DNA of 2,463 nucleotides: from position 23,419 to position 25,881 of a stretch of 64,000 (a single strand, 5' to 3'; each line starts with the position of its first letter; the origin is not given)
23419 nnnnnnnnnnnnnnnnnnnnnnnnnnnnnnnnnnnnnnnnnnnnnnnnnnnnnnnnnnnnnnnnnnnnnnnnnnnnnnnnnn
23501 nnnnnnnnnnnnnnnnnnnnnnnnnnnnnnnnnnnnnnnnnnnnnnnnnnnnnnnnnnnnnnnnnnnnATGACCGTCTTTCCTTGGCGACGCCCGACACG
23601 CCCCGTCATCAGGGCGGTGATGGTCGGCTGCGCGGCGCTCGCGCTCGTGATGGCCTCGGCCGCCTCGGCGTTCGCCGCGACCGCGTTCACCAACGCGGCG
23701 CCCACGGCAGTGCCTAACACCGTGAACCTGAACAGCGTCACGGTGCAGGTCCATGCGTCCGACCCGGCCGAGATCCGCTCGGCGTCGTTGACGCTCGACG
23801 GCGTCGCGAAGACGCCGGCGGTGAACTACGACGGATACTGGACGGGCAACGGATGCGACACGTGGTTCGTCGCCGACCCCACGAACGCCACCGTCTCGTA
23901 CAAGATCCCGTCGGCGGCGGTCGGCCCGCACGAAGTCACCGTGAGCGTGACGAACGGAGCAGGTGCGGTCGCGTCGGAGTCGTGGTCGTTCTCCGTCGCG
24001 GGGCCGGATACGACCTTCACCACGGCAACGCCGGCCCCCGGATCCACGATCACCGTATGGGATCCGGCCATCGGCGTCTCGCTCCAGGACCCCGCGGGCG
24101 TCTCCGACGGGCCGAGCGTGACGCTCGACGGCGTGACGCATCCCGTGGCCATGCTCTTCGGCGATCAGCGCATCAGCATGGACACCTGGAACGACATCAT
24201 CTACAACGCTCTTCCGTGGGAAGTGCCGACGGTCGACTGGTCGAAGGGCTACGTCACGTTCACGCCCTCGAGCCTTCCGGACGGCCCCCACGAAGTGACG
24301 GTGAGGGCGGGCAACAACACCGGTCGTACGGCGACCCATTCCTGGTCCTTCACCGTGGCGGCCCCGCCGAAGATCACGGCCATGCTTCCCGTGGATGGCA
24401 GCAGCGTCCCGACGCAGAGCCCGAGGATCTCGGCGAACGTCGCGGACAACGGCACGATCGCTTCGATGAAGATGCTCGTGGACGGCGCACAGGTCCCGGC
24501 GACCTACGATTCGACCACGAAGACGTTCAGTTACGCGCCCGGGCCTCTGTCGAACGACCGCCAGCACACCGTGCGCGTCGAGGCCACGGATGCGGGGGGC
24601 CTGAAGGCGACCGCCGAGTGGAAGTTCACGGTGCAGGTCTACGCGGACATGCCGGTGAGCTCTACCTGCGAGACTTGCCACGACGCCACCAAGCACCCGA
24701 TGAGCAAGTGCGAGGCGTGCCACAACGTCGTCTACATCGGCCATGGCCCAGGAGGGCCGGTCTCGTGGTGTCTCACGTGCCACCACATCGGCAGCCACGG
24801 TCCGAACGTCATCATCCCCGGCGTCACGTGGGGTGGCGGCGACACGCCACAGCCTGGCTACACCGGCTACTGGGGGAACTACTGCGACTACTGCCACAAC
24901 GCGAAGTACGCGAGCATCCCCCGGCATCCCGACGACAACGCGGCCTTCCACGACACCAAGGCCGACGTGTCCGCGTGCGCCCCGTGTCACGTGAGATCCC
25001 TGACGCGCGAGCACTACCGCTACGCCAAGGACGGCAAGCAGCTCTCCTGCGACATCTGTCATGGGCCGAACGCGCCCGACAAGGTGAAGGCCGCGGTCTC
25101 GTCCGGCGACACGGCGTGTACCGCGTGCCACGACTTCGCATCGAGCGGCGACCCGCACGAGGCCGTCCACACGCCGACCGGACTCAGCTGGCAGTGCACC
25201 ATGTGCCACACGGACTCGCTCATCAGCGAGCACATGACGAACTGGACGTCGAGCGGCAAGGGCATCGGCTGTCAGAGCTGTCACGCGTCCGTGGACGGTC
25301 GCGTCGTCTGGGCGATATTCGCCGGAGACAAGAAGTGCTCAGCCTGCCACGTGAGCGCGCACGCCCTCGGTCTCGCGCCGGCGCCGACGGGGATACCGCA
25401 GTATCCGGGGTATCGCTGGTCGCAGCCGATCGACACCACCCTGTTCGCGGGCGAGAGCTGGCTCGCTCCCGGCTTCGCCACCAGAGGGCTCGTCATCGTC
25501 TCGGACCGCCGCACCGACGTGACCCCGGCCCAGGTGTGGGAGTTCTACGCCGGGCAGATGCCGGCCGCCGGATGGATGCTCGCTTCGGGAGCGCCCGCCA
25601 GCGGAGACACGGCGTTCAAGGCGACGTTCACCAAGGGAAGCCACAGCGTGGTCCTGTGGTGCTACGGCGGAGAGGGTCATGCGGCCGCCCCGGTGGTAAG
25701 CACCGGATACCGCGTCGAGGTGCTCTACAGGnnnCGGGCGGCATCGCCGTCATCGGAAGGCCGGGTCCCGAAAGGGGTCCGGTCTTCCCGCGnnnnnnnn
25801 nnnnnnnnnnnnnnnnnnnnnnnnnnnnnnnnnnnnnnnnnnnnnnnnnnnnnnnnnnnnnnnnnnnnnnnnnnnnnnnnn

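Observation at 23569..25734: Secreted decaheme-motif protein fused to three Ig-like repeats in an Actinomycetota-like genome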

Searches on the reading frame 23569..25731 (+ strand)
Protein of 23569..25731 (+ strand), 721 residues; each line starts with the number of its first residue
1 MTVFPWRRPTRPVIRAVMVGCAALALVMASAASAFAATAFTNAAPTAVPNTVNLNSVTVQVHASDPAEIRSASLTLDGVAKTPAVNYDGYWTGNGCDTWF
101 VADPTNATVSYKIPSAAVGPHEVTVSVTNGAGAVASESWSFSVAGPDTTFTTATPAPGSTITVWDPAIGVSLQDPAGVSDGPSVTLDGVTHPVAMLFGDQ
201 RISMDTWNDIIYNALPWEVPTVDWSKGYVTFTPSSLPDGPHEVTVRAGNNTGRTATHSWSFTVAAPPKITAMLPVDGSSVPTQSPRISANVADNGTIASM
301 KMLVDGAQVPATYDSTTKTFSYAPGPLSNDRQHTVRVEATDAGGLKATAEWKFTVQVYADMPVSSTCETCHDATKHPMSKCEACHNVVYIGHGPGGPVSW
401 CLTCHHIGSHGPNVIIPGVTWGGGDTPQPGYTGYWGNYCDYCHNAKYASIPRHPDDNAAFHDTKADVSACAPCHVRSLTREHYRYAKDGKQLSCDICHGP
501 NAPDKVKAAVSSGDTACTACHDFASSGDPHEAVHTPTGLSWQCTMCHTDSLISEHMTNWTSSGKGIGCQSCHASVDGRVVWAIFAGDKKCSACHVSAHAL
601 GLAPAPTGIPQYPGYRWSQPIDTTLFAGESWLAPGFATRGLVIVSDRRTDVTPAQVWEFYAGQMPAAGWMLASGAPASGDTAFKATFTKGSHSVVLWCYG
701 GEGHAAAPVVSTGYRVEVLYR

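Call 4: search_protein_families(library=pfam, proteins=[window:23569-25731:+], max_evalue=10)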
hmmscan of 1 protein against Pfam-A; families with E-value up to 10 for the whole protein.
window:23569-25731:+ (721 aa): 11 families
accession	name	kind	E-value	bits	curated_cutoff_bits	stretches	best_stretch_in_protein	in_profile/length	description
PF19077.6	Big_13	-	1.4e-08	35.6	27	3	221-263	56-100/102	Bacterial Ig-like domain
PF14522.11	Cytochrome_C7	-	1.3e-07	31.7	24.8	7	540-594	13-66/67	Cytochrome c7 and related cytochrome c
PF17957.7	Big_7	-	1.6e-07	32.3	24.1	2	267-337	1-70/70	Bacterial Ig domain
PF14537.11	Cytochrom_c3_2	-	5.9e-06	27.1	25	3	490-549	5-66/79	Cytochrome c3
PF17963.7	Big_9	-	0.0041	18.4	23.6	1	42-137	1-84/89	Bacterial Ig domain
PF09699.15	Paired_CXXCH_1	-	0.01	15.9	20.6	1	493-522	8-37/41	Doubled CXXCH motif (Paired_CXXCH_1)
PF01833.30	TIG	-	0.062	13.7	20.9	0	103-132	46-73/84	IPT/TIG domain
PF19076.6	CshA_repeat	-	0.063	14.4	27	1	222-263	62-103/103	Surface adhesin CshA repetitive domain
PF05345.18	He_PIG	-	0.13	13.2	24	1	285-356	21-94/96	Putative Ig domain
PF20622.4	Big_15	-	0.16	12.2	27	1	295-344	22-70/82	Bacterial Ig domain (Big_16)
PF00801.26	PKD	-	0.38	11.2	23.5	1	93-136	37-74/80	PKD domain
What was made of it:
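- On Pfam Cytochrome_C7 (PF14522) / Cytochrom_c3_2 (PF14537): 31.7 bits against 24.8, and 27.1 against 25 (call 4).
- On Bacterial Ig-like domains Big_13 (PF19077) and Big_7 (PF17957): 35.6 bits against 27, and 32.3 against 24.1 (call 4).
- On Wall- or membrane-anchored surface proteins (LPXTG sortase substrates, lipoproteins, SLH or CWB2 proteins): No SLH or CWB2 domain was found (call 4).
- Closest known: c7-type polymers such as Geobacter GSU1996. Same: Pfam Cytochrome_C7 scores above its cut-off (call 4).
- Checked: It does not assign Big_5 (call 4).
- Pfam Cytochrome_C7 and Cytochrom_c3_2 score above their cut-offs (call 4).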

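Call 5: search_protein_families(library=ncbifam, proteins=[window:23569-25731:+], max_evalue=10)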
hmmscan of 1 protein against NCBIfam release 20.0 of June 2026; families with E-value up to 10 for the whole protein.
window:23569-25731:+ (721 aa): 8 families
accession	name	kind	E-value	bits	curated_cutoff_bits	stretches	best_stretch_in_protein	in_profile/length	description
TIGR03508.1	decahem_SO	subfamily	1.1e-08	34.9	192.2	1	437-596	35-198/258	DmsE family decaheme c-type cytochrome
TIGR03153.1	cytochr_NrfH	equivalog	6e-05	23.1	134.2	1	460-575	21-136/138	cytochrome c nitrite reductase small subunit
NF041198.1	UshA_like_PCGU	equivalog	0.00078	18.1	275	1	437-522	409-509/519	UshA-like (seleno)protein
NF033707.1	T9SS_sortase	equivalog_domain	0.0034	15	420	1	222-269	947-994/1095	type IX secretion system sortase PorU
NF012211.1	tand_rpt_95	domain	0.0065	16.4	90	1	222-264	43-85/98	tandem-95 repeat protein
TIGR04225.1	CshA_fibril_rpt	repeat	0.28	12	60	0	221-263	61-104/104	fibrillar adhesin CshA-type repeat protein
NF041028.1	decahem_GSU2203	exception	1.9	7.6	325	1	439-595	70-230/317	GSU2203 family decaheme c-type cytochrome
NF045722.1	c3_cytochr_TmcA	equivalog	6.7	6.6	114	3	484-549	50-112/125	acidic tetraheme cytochrome c3 TmcA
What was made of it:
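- On DmsE/MtrA decaheme family (TIGR03508): 34.9 bits, a partial match covering aa 437-596 (call 5).
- Closest known: MtrA / DmsE-family decaheme cytochromes. Different: It scores 34.9 bits against a cut-off of 192.2 for TIGR03508, so it is not a family member (call 5).
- Tried and rejected: Membership of the DmsE/MtrA family (call 5).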

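Call 6: search_solved_structures(query=window:23569-25731:+, max_evalue=10, show_alignments=2)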
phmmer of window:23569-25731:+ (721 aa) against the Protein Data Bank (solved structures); distinct sequences matched with E-value up to 10: 8.
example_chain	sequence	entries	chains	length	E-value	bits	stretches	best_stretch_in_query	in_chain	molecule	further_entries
6cy1_A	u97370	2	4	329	0.17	13.4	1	143-278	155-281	Signal recognition particle receptor FtsY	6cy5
2ctt_A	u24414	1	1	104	0.17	13.4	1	362-428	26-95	DnaJ homolog subfamily A member 3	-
8k9e_A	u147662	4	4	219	0.76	11.3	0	562-594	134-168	Cytochrome c7-like domain-containing protein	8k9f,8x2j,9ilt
4rzp_A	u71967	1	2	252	0.91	11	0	264-309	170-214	Engineered Protein OR366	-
1nas_A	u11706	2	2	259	1.2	10.6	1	308-341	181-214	SEPIAPTERIN REDUCTASE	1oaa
1sep_A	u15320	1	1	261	1.2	10.6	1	308-341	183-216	SEPIAPTERIN REDUCTASE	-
9moq_A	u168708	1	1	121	1.4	10.4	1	651-702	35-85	Pilin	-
6r2q_A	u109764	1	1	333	2.4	9.6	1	345-609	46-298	Cystathionine beta-synthase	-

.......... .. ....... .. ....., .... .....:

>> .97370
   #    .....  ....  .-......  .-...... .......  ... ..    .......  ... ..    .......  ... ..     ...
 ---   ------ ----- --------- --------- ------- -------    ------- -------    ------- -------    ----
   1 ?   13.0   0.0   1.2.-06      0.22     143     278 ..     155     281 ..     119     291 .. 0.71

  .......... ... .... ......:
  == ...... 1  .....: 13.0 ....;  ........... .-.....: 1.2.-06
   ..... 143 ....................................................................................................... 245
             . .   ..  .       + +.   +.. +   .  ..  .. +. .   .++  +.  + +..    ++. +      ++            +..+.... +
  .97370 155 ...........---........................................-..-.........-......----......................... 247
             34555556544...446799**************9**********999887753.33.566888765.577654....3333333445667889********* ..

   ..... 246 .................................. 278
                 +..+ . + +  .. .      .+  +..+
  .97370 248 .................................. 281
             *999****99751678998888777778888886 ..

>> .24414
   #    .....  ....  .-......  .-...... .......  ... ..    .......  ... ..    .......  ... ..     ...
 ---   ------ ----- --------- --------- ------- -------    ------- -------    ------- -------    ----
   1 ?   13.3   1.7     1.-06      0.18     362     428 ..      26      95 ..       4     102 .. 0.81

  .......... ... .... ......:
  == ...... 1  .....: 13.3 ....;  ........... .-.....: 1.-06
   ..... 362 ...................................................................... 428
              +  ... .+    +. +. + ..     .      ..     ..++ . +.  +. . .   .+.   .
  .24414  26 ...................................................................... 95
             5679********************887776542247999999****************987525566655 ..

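Call 11: find_homologous_proteins(query=window:23569-25731:+, max_evalue=0.001)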
Query window:23569-25731:+ (721 aa): 14 proteins with E <= 0.001 among 8000 candidates.
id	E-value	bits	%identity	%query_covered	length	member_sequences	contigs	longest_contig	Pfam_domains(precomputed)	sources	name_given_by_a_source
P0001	0.0e+0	1690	100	100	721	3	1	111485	PF14537.12,PF17957.8,PF14522.12,PF19077.7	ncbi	ncbi:MAG TPA: Ig-like domain-containing protein [Coriobacteriia bacterium]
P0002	2.4e-280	950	59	99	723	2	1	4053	PF27226.1,PF17957.8,PF14522.12,PF19077.7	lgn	-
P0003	3.2e-249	847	54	99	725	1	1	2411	PF14537.12,PF14522.12,PF19077.7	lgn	-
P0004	1.9e-171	590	50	81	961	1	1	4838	PF19077.7,PF22113.2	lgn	-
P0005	6.1e-149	516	47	79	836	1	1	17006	PF14522.12,PF22113.2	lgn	-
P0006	2.5e-91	325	34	66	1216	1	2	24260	PF17996.8,PF19077.7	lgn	-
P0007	7.0e-73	264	31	66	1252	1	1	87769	PF17996.8,PF19077.7,PF22113.2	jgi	-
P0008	5.7e-47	179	32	62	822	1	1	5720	PF14537.12,PF14522.12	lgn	-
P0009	6.2e-41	159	35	62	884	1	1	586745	PF14537.12,PF20773.6,PF02085.22,PF14522.12,PF22113.2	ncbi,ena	-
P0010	3.5e-39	153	28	73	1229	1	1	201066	PF17996.8,PF19077.7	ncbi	-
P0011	3.9e-36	143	27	70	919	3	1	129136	PF14537.12,PF14522.12,PF19077.7,PF22113.2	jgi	-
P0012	9.4e-21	92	29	59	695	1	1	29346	PF14522.12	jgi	jgi:hypothetical protein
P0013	2.2e-10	58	29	58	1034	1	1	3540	PF13750.13,PF24893.1,PF19077.7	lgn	-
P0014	1.4e-4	39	34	34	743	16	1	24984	PF17957.8,PF19077.7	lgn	-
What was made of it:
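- On Pfam PF27226 (AF_1845): The model is not in the local Pfam copy, and the precomputed list for the identical protein P0001 lacks it (call 11).
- NCBI names it only 'Ig-like domain-containing protein' (call 11).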

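Call 23: find_related_loci(query=A1, collection=genome_contigs, flank=10000)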
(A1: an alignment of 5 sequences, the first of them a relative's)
Query A1 (721 aa) in genome_contigs; peptide patterns used: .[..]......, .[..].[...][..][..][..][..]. (x = any residue, [..] = any of these).
63 stretches matched a pattern, but none encodes a relative of the query by tblastn (E <= 1e-3).
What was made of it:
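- Tried and rejected: The genome_contigs scan with A1 found no relative (call 23).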

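Call 25: find_encoding_contigs(protein=P0001, flank=10000, max_places=3)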
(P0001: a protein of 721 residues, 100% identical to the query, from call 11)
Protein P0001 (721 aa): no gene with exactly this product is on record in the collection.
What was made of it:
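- Tried and rejected: The exact protein is not in the contig index (call 25), so the rest of its 111-kb contig could not be read.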

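Call 39: find_encoding_contigs(protein=P0002, flank=10000, max_places=3)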
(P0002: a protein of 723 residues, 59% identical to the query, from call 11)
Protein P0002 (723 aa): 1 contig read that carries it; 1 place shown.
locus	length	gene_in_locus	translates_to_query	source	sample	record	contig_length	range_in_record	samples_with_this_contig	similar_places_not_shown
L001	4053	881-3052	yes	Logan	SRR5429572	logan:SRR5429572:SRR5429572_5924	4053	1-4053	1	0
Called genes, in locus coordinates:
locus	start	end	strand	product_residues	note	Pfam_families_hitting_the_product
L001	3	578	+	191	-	?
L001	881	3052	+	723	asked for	PF19077:Big_13 (faint), PF17957:Big_7 (weak), PF14522:Cytochrome_C7 (faint), PF27226:AF_1845 (faint)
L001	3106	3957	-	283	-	PF03313:SDH_alpha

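Call 40: find_encoding_contigs(protein=P0005, flank=10000, max_places=3)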
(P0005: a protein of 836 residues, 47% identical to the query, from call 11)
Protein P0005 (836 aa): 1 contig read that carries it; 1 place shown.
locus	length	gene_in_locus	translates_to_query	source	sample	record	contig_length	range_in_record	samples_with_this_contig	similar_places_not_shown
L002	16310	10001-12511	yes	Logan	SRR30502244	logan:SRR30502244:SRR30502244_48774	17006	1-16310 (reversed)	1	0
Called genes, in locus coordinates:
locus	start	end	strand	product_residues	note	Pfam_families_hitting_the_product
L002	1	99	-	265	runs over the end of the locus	?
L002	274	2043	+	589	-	PF02730:AFOR_N, PF01314:AFOR_C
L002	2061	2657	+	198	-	PF00596:Aldolase_II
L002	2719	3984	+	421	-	PF07690:MFS_1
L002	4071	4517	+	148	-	-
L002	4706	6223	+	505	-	PF12282:GAF_PdtaS, PF07536:HWE_HK, PF07568:HisKA_2, PF02518:HATPase_c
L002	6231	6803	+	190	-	PF00072:Response_reg, PF03861:ANTAR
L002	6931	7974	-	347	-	PF01757:Acyl_transf_3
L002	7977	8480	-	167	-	-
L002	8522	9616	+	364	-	PF01207:Dus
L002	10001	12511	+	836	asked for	PF14522:Cytochrome_C7 (faint), PF22113:Mtrc-MtrF_II-IV_dom (faint)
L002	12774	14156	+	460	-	PF02754:CCG, PF13183:Fer4_8 (weak)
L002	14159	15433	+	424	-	PF00310:GATase_2 (weak), PF13522:GATase_6 (weak), PF13537:GATase_7 (faint)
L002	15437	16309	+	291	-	?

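Call 48: predict_structure(alignment_id=A4)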
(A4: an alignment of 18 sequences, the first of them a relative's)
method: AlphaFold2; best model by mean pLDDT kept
length: 721 residues; sequences in the alignment: 18
mean_pLDDT: 77.8   pTM: 0.49
mean pLDDT of the five models: 77.8, 75.9, 74.7, 73.0, 70.9
residues with pLDDT >= 90: 284; 70-90: 225; 50-70: 124; < 50: 88
segments of 3 or more residues with pLDDT < 50: 1-11, 30-33, 387-394, 405-440, 449-456, 559-562, 598-601, 703-710
pLDDT, mean of each block of 10 residues (from residue 1): 38 57 60 69 93 92 94 96 95 81 95 93 96 94 93 95 95 94 97 94 89 74 93 94 96 95 96 93 94 94 96 96 88 95 95 86 56 52 50 50 47 36 35 38 52 52 67 74 78 78 85 81 61 70 73 66 61 79 78 59 69 75 73 71 69 89 94 88 89 86 48 75 81
secondary structure, 60 per line:
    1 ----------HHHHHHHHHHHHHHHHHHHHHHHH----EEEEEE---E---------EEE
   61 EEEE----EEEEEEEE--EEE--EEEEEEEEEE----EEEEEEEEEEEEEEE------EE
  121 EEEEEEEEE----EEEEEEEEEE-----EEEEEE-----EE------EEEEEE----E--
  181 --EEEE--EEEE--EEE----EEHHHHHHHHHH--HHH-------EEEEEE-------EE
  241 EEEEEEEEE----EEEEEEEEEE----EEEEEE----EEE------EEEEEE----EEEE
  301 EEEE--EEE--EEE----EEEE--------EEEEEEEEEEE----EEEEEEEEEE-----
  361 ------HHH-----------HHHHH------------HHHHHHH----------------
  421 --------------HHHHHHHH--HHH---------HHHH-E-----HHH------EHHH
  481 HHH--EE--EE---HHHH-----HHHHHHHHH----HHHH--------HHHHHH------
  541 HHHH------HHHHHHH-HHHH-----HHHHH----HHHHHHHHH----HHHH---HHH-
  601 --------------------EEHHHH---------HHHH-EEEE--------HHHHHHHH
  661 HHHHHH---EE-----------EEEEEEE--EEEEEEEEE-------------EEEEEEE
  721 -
elements in order (helices of 4 or more, strands of 3 or more residues): H11-34 E39-44 E58-64 E69-76 E79-81 E84-93 E98-112 E119-129 E134-143 E149-154 E168-173 E183-186 E189-192 E195-197 H204-213 E226-231 E239-249 E254-263 E268-273 E278-280 E287-292 E297-304 E307-309 E312-314 E319-322 E331-341 E346-355 H381-385 H398-404 H435-442 H457-460 H478-483 H495-498 H504-512 H517-520 H529-534 H541-544 H551-557 H559-562 H568-572 H577-585 H590-593 H623-626 H636-639 E641-644 H653-666 E683-689 E692-700 E714-720
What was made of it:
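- On Bacterial Ig-like domains Big_13 (PF19077) and Big_7 (PF17957): Three beta-sandwiches have pLDDT mostly above 90 (call 48).
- Checked: They end three beta-sandwich domains (aa 39-143, 149-263, 268-355), predicted with pLDDT mostly above 90 (call 48).
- The heme region of the structure model is of low confidence (pLDDT 35-85), so heme packing could not be inspected (call 48).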

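Call 54: fold_search(model_id=the predicted structure, library=pdb)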
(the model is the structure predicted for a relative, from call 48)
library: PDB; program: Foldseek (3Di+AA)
matches with E <= 10: 1969; with E <= 0.001: 586
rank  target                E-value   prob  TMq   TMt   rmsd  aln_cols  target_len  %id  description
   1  2yn3_A                2.9e-11  1.00  0.13  0.28  15.0       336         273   15  Structural insight into the giant calcium-binding adhesin SiiE: implications for the adhesion of Salmonella enterica t (released 2013-04-03)
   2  2yn5_A                4.2e-11  1.00  0.14  0.28  14.3       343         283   15  Structural insight into the giant calcium-binding adhesin SiiE: implications for the adhesion of Salmonella enterica t (released 2013-04-03)
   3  2yn5_B                8.1e-11  1.00  0.14  0.28  14.2       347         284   14  Structural insight into the giant calcium-binding adhesin SiiE: implications for the adhesion of Salmonella enterica t (released 2013-04-03)
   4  6za2_A                9.0e-11  1.00  0.12  0.09  30.7       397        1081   14  Crystal structure of dimeric latent PorU from Porphyromonas gingivalis (released 2021-09-29)
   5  5jdd                  1.3e-10  1.00  0.20  0.42  10.7       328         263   13  Crystal structure of I9-I11 tandem from titin (P212121) (released 2016-09-14)
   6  5k6z_A                2.0e-10  1.00  0.12  0.19  23.2       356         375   11  Sidekick chimera containing sidekick-2 immunoglobulin domains 1-2 and sidekick-1 immunoglobulin domains 3-4 (released 2016-09-28)
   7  8beg_A                2.2e-10  1.00  0.19  0.20  16.7       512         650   10  Structure of Ig-like domains from PrgB (released 2022-11-30)
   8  1qz1                  2.2e-10  1.00  0.15  0.26  14.2       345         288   11  Crystal Structure of the Ig 1-2-3 fragment of NCAM (released 2003-11-04)
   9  6za2_B                3.2e-10  1.00  0.12  0.09  30.9       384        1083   13  Crystal structure of dimeric latent PorU from Porphyromonas gingivalis (released 2021-09-29)
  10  8beg_B                7.6e-10  1.00  0.17  0.18  13.4       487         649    9  Structure of Ig-like domains from PrgB (released 2022-11-30)
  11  5irb_B                9.0e-10  1.00  0.15  0.27  14.5       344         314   17  Structural insight into host cell surface retention of a 1.5-MDa bacterial ice-binding adhesin (released 2017-07-19)
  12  9gtb_B                1.1e-09  1.00  0.14  0.24  18.5       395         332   10  Cryo-EM structure of Mouse PMCA-NPTN complex captured in E1-Ca state (released 2025-08-06)
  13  5uv6_A                1.5e-09  1.00  0.20  0.41  10.3       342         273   12  Crystal structure of human Opioid Binding Protein/Cell Adhesion Molecule Like (OPCML) (released 2018-03-21)
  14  7y6o                  1.6e-09  1.00  0.15  0.27  14.8       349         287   13  Crystal structure of sDscam Ig1-3 domains, isoform alpha25 (released 2023-05-24)
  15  5irb_A                1.7e-09  1.00  0.16  0.29  13.8       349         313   16  Structural insight into host cell surface retention of a 1.5-MDa bacterial ice-binding adhesin (released 2017-07-19)
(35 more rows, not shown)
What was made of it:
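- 24013..24357 (+): Ig-like domain 2 (aa 149-263), Big_13. It ends in HSWSFTV. calls 4, 48, 54
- On Bacterial Ig-like domains Big_13 (PF19077) and Big_7 (PF17957): Foldseek hits tandem Ig adhesins (call 54).
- Checked: The model matches tandem Ig adhesins in the PDB (SiiE 2yn3, E 3e-11) (call 54).
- Ig-like domains are predicted with high confidence and resemble surface adhesins (calls 48, 54).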
